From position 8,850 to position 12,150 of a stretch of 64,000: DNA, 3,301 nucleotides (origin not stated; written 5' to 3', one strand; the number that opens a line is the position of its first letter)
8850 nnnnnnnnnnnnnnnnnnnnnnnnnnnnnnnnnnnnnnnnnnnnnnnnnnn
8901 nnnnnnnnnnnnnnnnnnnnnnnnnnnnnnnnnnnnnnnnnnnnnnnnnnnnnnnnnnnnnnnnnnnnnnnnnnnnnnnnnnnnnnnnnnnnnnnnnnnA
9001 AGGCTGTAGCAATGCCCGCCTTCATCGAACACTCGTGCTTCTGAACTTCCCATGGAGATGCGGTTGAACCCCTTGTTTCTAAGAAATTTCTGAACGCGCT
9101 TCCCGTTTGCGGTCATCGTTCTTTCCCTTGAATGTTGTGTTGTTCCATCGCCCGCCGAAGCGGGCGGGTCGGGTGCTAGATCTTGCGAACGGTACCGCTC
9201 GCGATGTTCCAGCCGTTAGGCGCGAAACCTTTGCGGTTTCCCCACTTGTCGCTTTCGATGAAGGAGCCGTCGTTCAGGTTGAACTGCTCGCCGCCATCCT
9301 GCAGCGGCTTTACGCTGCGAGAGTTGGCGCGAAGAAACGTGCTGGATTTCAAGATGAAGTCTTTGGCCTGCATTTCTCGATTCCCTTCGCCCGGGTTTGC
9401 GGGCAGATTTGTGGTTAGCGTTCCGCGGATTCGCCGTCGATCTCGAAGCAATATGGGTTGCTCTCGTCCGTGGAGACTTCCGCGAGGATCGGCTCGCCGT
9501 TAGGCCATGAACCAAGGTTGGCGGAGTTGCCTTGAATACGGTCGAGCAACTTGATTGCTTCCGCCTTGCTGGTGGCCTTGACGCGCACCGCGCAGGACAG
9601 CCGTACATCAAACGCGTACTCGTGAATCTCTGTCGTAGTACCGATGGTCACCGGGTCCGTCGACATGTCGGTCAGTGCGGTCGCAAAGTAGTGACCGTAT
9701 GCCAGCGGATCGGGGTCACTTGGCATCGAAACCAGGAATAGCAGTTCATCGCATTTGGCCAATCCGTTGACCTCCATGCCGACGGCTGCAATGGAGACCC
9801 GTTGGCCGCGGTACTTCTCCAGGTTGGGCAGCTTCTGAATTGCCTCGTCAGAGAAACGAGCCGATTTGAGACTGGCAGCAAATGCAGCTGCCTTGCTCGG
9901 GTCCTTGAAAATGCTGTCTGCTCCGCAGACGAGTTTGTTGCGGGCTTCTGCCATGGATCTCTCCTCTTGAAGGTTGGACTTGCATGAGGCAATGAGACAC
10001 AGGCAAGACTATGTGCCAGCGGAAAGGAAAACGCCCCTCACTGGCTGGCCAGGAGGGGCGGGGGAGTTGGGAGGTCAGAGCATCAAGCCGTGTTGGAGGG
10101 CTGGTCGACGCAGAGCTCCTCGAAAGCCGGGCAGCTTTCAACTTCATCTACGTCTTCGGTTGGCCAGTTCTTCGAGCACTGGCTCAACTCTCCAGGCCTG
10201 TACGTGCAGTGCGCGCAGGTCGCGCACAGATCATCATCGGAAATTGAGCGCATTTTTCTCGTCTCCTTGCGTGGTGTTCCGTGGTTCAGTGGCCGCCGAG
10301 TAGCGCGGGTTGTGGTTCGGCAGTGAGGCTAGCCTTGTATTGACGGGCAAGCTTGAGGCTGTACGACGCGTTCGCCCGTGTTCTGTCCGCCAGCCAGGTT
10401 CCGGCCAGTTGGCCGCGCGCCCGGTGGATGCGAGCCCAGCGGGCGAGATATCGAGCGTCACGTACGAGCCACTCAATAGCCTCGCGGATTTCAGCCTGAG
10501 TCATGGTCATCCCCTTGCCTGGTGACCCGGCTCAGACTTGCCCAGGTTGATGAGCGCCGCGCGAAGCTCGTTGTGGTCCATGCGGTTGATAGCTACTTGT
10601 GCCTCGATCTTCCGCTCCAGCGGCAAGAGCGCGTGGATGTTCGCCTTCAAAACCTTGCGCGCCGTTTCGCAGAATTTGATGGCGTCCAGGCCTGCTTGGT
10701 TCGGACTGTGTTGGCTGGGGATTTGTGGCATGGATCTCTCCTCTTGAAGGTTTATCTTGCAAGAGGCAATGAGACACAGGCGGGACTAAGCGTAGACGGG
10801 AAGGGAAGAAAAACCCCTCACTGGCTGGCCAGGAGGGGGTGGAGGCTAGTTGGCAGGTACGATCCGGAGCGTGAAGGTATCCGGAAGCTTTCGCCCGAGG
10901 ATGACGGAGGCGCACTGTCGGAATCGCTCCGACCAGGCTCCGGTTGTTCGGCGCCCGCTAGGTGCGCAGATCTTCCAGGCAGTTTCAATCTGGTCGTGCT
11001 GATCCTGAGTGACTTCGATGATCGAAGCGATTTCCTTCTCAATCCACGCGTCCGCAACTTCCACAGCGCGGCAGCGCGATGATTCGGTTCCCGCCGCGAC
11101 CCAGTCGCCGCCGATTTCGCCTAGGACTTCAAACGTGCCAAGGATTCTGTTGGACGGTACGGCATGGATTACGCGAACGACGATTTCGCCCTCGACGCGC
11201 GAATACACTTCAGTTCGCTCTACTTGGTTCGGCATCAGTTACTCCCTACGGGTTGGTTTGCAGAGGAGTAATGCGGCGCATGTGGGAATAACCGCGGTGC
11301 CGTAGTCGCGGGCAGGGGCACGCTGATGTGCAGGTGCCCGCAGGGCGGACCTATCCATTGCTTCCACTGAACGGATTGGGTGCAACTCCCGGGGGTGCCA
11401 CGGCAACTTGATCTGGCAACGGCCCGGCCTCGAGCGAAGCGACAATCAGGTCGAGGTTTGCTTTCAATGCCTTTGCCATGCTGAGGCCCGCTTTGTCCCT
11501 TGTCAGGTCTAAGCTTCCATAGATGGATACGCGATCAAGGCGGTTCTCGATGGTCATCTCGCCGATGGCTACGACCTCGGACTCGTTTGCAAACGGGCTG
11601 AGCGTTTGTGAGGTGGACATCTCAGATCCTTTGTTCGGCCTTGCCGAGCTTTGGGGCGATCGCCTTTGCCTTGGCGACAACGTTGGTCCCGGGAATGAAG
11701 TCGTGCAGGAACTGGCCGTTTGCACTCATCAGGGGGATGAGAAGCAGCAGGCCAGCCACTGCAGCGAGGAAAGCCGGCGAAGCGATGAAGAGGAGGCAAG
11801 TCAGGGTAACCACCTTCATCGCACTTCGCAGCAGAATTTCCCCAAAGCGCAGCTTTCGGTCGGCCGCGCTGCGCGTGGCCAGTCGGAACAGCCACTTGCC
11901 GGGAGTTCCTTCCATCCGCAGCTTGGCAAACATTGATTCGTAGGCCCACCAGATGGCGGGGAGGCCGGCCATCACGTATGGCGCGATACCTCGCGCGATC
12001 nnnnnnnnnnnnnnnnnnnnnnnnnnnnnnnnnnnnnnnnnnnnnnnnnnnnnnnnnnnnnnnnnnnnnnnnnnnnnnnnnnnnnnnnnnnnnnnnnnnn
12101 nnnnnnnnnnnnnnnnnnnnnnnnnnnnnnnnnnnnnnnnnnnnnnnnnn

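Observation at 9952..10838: Duplicated ~110-bp terminator-promoter-RBS cassette driving two small genes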

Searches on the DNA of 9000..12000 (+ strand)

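Call 8: search_dna_similar(query=window:9000-12000:+, collection=plasmids, mode=near)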
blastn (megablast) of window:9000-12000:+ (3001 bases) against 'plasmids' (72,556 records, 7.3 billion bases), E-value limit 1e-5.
Records with a match: 7; places in all: 7; records where one place covers at least 80% of the query: 2.
Best place of each record, by identity: >=99% 5; 95-99% 2.
By first word of the organism name: Cupriavidus 7.
By predicted mobility (MOB-suite, as given by PLSDB): conjugative 6; non-mobilizable 1.
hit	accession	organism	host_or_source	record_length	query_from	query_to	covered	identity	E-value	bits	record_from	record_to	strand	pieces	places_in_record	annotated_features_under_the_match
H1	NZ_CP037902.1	Cupriavidus metallidurans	Soil,gold-copper mine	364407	1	3001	100%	100.0%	0e+0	5542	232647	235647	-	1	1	hypothetical protein (x7) | RDD family protein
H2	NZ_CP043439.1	Cupriavidus campinensis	cell culture,soil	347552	1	3001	100%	100.0%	0e+0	5542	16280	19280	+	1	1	hypothetical protein (x7) | RDD family protein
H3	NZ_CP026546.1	Cupriavidus metallidurans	single cell,soil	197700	768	3001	74%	95.5%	0e+0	3528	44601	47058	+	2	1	hypothetical protein (x5) | RDD family protein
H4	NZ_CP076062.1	Cupriavidus sp. EM10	Pure-cultured cell,sewage water sludge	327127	768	3001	74%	95.4%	0e+0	3521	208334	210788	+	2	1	hypothetical protein (x5) | RDD family protein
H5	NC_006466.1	Cupriavidus metallidurans CH34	-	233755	492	700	7%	99.5%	3e-102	381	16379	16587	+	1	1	none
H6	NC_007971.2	Cupriavidus metallidurans CH34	-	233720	492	700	7%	99.5%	3e-102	381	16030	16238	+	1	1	none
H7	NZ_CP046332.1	Cupriavidus metallidurans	sedimentation pond in a zinc factory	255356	495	700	7%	100.0%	3e-102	381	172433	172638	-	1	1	none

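Call 9: search_dna_similar(query=window:9000-12000:+, collection=phages, mode=near)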
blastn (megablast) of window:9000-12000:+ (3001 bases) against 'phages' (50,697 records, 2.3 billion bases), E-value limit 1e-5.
No match.

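Call 11: get_annotated_region(hit=H2, flank=12000)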
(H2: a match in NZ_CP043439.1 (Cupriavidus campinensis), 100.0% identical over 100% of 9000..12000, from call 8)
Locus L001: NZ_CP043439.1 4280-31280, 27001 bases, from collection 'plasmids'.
description: Cupriavidus campinensis strain MJ1 plasmid unnamed2, complete sequence
organism: Cupriavidus campinensis (NCBI taxid 151783)
taxonomy: Bacteria; Pseudomonadota; Betaproteobacteria; Burkholderiales; Burkholderiaceae; Cupriavidus; Cupriavidus campinensis
host: -; source: cell culture,soil; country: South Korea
typing (MOB-suite, as given by PLSDB): conjugative; replicon rep_cluster_332; relaxase MOBP; mating-pair formation MPF_F
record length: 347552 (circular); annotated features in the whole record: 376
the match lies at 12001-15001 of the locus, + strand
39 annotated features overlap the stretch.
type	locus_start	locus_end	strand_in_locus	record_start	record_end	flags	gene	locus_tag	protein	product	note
CDS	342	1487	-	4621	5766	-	-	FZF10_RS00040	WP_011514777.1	hypothetical protein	-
CDS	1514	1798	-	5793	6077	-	-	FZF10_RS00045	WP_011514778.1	hypothetical protein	-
CDS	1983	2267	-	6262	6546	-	-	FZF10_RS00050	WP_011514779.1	hypothetical protein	-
CDS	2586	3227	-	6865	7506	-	-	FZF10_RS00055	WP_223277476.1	conjugal transfer protein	-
CDS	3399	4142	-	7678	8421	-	-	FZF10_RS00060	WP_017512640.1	hypothetical protein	-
CDS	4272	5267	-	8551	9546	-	-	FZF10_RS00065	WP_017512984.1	lambda-exonuclease family protein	-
CDS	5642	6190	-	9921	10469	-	-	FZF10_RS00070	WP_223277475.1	hypothetical protein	-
CDS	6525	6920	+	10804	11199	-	-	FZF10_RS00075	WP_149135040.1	hypothetical protein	-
CDS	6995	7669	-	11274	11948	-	-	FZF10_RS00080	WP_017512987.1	hypothetical protein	-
CDS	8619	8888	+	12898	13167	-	-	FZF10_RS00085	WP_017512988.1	hypothetical protein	-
CDS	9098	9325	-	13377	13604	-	-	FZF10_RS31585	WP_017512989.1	hypothetical protein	-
CDS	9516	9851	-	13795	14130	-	-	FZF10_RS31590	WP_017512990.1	hypothetical protein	-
CDS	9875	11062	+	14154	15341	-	-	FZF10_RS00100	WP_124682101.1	hypothetical protein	-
CDS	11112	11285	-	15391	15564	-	-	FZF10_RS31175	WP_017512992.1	hypothetical protein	-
CDS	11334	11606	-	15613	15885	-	-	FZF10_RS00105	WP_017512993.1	hypothetical protein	-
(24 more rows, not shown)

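Call 12: get_annotated_region(hit=H3, flank=4000)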
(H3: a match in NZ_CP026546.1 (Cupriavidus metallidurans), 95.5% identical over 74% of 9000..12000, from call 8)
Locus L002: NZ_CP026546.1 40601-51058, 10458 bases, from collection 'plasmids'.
description: Cupriavidus metallidurans strain Ni-2 plasmid unnamed2
organism: Cupriavidus metallidurans (NCBI taxid 119219)
taxonomy: Bacteria; Pseudomonadota; Betaproteobacteria; Burkholderiales; Burkholderiaceae; Cupriavidus; Cupriavidus metallidurans
host: -; source: single cell,soil; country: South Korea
typing (MOB-suite, as given by PLSDB): non-mobilizable; replicon rep_cluster_332
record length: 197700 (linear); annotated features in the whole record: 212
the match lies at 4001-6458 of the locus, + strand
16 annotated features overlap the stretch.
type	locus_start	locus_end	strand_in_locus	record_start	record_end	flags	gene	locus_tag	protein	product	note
CDS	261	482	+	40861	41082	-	-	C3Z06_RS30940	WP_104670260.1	hypothetical protein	-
CDS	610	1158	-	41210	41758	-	-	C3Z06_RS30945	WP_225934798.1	hypothetical protein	-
CDS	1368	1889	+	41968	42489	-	-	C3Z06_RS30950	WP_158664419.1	hypothetical protein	-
CDS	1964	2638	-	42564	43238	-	-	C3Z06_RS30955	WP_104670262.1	hypothetical protein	-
CDS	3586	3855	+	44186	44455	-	-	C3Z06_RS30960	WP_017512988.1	hypothetical protein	-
CDS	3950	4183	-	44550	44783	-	-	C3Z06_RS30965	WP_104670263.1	hypothetical protein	-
CDS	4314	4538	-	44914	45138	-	-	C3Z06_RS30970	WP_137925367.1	hypothetical protein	-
CDS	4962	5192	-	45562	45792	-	-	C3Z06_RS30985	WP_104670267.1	hypothetical protein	-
CDS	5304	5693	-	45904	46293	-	-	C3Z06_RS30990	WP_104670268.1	hypothetical protein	-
CDS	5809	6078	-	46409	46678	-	-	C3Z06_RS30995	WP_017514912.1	hypothetical protein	-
CDS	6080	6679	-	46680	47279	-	-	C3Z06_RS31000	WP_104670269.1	RDD family protein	-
CDS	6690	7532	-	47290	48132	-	-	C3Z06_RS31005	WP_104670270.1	DNA/RNA non-specific endonuclease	-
CDS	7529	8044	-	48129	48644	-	-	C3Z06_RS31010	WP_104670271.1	VRR-NUC domain-containing protein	-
CDS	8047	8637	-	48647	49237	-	-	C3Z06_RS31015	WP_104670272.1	hypothetical protein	-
CDS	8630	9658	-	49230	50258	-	-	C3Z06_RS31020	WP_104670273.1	ParM/StbA family protein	GO:0030541 - plasmid partitioning [Evidence IEA]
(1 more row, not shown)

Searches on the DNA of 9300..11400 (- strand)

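Call 6: search_rna_families(source=window, start=9300, end=11400, threshold=evalue, max_evalue=10)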
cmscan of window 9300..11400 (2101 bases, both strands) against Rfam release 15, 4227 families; matches with E-value up to 10: 1.
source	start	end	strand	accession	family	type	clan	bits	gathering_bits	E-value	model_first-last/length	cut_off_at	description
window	10949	11086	+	RF03018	RT-15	Gene; sRNA;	-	14.5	82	1.7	1-192/192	no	RT-15 RNA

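Call 16: search_dna_similar(query=window:10725-10850:-, collection=plasmids, mode=distant, max_evalue=0.01, max_rows=40)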
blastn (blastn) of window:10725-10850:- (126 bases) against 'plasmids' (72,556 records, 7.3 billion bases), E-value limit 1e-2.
Records with a match: 4; places in all: 8; records where one place covers at least 80% of the query: 4.
Best place of each record, by identity: >=99% 2; 90-95% 2.
By first word of the organism name: Cupriavidus 4.
By predicted mobility (MOB-suite, as given by PLSDB): conjugative 3; non-mobilizable 1.
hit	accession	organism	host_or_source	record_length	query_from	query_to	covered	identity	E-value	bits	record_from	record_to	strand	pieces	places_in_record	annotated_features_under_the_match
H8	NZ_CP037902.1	Cupriavidus metallidurans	Soil,gold-copper mine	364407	1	126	100%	100.0%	1e-57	228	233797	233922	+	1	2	hypothetical protein (x2)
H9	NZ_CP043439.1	Cupriavidus campinensis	cell culture,soil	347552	1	126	100%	100.0%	1e-57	228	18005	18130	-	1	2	hypothetical protein (x2)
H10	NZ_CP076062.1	Cupriavidus sp. EM10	Pure-cultured cell,sewage water sludge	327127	1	126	100%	93.7%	1e-44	186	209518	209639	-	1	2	hypothetical protein (x2)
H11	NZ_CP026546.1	Cupriavidus metallidurans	single cell,soil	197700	1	126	100%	93.0%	4e-44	184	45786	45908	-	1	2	hypothetical protein (x2)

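Call 30: get_annotated_region(hit=H10, flank=3000)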
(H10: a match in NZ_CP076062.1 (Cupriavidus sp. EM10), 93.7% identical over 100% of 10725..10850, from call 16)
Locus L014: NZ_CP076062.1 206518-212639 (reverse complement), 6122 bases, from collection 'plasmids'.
description: Cupriavidus sp. EM10 plasmid p352-2, complete sequence
organism: Cupriavidus sp. EM10 (NCBI taxid 2839983)
taxonomy: Bacteria; Pseudomonadota; Betaproteobacteria; Burkholderiales; Burkholderiaceae; Cupriavidus; Cupriavidus sp. EM10
host: -; source: Pure-cultured cell,sewage water sludge; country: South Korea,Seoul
typing (MOB-suite, as given by PLSDB): conjugative; replicon rep_cluster_332; relaxase MOBP; mating-pair formation MPF_F
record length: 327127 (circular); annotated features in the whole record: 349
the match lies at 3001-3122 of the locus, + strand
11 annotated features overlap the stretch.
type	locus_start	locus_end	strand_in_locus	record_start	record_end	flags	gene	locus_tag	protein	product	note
CDS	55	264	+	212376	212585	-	-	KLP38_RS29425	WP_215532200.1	hypothetical protein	-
CDS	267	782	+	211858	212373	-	-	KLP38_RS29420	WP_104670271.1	VRR-NUC domain-containing protein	-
CDS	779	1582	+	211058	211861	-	-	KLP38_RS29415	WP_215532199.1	DNA/RNA non-specific endonuclease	-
CDS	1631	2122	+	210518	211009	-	-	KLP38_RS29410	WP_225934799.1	RDD family protein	-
CDS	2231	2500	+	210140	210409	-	-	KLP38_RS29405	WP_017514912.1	hypothetical protein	-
CDS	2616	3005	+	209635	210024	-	-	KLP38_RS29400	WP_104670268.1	hypothetical protein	-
CDS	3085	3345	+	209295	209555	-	-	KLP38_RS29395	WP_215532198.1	hypothetical protein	-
CDS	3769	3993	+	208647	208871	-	-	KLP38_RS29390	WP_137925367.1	hypothetical protein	-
CDS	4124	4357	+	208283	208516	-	-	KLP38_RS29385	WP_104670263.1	hypothetical protein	-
CDS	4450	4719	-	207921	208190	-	-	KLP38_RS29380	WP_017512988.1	hypothetical protein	-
CDS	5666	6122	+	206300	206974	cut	-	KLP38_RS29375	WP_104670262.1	hypothetical protein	-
